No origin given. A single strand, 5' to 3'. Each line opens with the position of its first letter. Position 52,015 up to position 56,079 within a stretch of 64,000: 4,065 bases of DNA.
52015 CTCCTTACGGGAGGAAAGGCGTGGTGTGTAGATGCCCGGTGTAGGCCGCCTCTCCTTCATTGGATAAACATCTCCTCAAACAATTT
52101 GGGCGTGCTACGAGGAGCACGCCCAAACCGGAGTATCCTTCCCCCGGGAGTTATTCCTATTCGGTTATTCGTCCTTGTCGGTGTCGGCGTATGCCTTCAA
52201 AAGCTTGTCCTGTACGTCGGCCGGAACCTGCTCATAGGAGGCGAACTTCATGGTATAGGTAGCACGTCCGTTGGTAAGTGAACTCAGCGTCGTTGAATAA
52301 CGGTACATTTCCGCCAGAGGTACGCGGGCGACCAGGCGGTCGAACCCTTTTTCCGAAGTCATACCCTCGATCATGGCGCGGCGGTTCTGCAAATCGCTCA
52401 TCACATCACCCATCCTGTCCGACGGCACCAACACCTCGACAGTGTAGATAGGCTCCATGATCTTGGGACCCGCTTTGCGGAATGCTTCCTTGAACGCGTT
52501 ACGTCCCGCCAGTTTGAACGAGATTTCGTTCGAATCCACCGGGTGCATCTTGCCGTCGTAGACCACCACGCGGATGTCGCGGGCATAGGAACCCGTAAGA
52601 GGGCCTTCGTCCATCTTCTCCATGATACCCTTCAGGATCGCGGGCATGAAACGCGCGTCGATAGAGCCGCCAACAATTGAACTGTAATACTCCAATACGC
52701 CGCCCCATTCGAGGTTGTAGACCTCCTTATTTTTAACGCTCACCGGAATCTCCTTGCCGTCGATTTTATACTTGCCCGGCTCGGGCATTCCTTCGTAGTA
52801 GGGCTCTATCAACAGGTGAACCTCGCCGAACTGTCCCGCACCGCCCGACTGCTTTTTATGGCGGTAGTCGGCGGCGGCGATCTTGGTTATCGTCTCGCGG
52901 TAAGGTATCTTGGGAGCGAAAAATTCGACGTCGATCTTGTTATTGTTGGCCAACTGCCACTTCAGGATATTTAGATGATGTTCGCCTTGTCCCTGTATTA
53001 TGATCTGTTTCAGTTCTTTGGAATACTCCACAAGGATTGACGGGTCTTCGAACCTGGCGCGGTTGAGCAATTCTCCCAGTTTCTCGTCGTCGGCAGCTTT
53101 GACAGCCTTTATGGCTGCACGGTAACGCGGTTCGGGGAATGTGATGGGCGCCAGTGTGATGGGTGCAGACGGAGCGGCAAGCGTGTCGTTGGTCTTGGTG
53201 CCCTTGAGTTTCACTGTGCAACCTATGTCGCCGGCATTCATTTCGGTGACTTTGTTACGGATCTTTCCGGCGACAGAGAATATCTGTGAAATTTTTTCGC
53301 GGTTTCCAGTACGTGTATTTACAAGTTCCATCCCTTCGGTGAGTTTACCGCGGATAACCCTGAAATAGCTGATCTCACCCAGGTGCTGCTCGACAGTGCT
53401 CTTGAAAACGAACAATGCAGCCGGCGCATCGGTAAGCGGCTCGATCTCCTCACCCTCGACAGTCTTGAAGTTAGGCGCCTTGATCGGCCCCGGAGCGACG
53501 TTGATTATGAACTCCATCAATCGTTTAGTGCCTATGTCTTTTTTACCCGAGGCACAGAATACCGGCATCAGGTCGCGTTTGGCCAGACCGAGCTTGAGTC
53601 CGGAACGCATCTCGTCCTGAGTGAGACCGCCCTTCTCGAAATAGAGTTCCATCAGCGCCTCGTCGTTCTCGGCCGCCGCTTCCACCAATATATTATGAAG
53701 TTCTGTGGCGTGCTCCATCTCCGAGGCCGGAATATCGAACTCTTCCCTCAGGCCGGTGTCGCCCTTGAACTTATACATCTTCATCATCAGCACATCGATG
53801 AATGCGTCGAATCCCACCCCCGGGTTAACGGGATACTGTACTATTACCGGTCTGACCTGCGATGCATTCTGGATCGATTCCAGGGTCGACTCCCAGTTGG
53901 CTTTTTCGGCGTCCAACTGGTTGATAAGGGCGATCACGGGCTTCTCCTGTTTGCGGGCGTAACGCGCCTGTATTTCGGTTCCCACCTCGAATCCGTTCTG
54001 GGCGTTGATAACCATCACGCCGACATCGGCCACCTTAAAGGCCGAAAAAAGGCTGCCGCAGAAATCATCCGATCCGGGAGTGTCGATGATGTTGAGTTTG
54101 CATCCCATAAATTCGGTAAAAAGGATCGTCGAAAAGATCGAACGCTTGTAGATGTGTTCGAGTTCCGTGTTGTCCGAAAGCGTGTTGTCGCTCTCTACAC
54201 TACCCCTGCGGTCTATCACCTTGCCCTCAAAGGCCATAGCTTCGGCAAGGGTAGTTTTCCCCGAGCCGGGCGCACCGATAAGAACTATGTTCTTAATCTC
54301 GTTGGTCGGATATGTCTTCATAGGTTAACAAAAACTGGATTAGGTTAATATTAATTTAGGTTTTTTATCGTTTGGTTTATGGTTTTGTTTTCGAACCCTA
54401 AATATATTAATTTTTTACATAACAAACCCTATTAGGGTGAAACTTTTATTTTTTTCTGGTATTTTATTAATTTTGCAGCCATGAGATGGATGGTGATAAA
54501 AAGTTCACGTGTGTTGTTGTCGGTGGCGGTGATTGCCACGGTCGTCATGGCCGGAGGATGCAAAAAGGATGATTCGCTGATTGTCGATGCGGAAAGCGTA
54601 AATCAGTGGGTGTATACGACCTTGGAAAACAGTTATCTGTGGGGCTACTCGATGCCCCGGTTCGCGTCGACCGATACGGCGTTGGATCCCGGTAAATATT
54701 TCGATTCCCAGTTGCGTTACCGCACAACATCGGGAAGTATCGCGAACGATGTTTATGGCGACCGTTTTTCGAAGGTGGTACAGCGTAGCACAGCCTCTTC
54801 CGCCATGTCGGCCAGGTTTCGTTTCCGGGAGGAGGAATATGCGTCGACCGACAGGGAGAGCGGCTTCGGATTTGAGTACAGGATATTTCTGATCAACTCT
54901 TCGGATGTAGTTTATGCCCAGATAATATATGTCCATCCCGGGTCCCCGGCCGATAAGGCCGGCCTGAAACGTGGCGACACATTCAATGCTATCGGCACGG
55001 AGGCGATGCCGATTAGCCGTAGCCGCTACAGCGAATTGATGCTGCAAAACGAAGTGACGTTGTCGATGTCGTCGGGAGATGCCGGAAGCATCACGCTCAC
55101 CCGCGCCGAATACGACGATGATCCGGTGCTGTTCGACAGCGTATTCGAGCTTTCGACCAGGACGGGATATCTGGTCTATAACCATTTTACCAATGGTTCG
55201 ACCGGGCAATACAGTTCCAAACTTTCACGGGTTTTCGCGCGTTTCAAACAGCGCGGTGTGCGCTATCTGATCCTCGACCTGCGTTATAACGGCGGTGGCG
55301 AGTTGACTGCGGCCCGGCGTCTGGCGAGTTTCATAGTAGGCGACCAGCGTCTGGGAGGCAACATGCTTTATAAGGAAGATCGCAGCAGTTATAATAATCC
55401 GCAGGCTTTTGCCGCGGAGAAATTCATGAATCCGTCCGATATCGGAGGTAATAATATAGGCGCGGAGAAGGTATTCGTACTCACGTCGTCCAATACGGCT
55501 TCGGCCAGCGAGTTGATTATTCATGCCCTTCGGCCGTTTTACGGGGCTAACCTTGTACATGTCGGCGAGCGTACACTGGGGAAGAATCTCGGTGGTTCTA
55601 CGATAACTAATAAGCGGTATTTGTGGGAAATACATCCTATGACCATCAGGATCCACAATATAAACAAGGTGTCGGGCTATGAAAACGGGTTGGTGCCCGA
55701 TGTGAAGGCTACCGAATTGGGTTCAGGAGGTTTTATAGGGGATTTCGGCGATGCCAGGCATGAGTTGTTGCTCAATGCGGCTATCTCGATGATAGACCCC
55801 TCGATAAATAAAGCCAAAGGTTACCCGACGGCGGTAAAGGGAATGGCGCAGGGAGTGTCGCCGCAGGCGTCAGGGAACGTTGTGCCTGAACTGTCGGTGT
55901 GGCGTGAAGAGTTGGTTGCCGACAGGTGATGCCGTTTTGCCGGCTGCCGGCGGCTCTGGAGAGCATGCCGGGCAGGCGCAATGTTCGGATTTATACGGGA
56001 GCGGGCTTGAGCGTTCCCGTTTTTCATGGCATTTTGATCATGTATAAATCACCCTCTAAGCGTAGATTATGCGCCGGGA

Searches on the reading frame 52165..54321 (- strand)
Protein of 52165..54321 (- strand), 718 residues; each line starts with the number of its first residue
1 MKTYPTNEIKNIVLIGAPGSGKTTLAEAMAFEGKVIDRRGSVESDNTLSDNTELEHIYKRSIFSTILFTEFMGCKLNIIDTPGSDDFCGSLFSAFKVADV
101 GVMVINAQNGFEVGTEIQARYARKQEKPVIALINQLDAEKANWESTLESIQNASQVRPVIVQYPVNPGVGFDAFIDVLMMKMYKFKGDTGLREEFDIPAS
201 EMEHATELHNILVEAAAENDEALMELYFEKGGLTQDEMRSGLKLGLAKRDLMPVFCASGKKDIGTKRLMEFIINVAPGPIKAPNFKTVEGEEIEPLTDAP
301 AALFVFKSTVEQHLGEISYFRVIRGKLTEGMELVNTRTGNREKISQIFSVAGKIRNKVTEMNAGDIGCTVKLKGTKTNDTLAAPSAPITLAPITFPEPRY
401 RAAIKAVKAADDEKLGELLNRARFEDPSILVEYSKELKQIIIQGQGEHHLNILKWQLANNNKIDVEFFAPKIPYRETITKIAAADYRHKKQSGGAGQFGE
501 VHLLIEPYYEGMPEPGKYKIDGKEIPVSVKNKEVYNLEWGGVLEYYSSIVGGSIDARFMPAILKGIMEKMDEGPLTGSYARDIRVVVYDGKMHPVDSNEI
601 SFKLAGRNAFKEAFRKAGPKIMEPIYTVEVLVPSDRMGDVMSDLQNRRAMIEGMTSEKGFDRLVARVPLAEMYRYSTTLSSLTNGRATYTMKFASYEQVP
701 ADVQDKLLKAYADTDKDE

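Call 52: search_protein_families(library=pfam, proteins=[window:52165-54321:-], max_evalue=0.00001)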
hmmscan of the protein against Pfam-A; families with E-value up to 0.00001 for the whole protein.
window:52165-54321:- (718 aa): 6 families
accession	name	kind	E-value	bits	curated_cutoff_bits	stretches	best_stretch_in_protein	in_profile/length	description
PF03764.24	EFG_IV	-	8.2e-32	110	24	2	534-617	37-120/121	Elongation factor G, domain IV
PF00009.33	GTP_EFTU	-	2e-29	103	26.5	1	8-277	2-187/188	Elongation factor Tu GTP binding domain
PF00679.30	EFG_C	-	2e-28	98.7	27.9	1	621-706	2-88/89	Elongation factor G C-terminus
PF14492.12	EFG_III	-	5.3e-17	62.1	27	1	395-467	1-73/75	Elongation Factor G, domain III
PF22042.2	EF-G_D2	-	7.8e-14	52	27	1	300-382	1-82/84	Elongation factor G domain 2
PF03144.31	GTP_EFTU_D2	-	5.6e-08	33.6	30.3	1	315-381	1-72/73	Elongation factor Tu domain 2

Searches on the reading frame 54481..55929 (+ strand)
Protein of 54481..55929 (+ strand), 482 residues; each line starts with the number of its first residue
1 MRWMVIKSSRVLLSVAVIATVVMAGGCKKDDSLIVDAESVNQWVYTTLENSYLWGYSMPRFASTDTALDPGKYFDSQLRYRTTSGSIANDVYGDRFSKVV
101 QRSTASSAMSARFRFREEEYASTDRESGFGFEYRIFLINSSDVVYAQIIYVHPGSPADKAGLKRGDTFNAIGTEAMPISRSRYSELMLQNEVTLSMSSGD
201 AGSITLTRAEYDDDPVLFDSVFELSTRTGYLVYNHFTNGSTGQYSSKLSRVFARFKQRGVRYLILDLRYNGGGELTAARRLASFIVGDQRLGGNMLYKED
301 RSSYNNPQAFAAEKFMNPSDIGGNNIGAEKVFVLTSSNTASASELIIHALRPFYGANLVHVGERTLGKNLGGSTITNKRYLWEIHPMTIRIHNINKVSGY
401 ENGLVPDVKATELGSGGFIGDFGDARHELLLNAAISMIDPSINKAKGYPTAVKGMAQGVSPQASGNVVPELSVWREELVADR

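Call 52: search_protein_families(library=pfam, proteins=[window:54481-55929:+], max_evalue=0.00001)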
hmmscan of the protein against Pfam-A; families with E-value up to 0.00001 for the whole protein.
window:54481-55929:+ (482 aa): 1 family
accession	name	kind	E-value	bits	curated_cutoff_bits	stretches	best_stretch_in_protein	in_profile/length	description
PF03572.23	Peptidase_S41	-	2.3e-19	70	24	1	227-409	1-164/165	Peptidase family S41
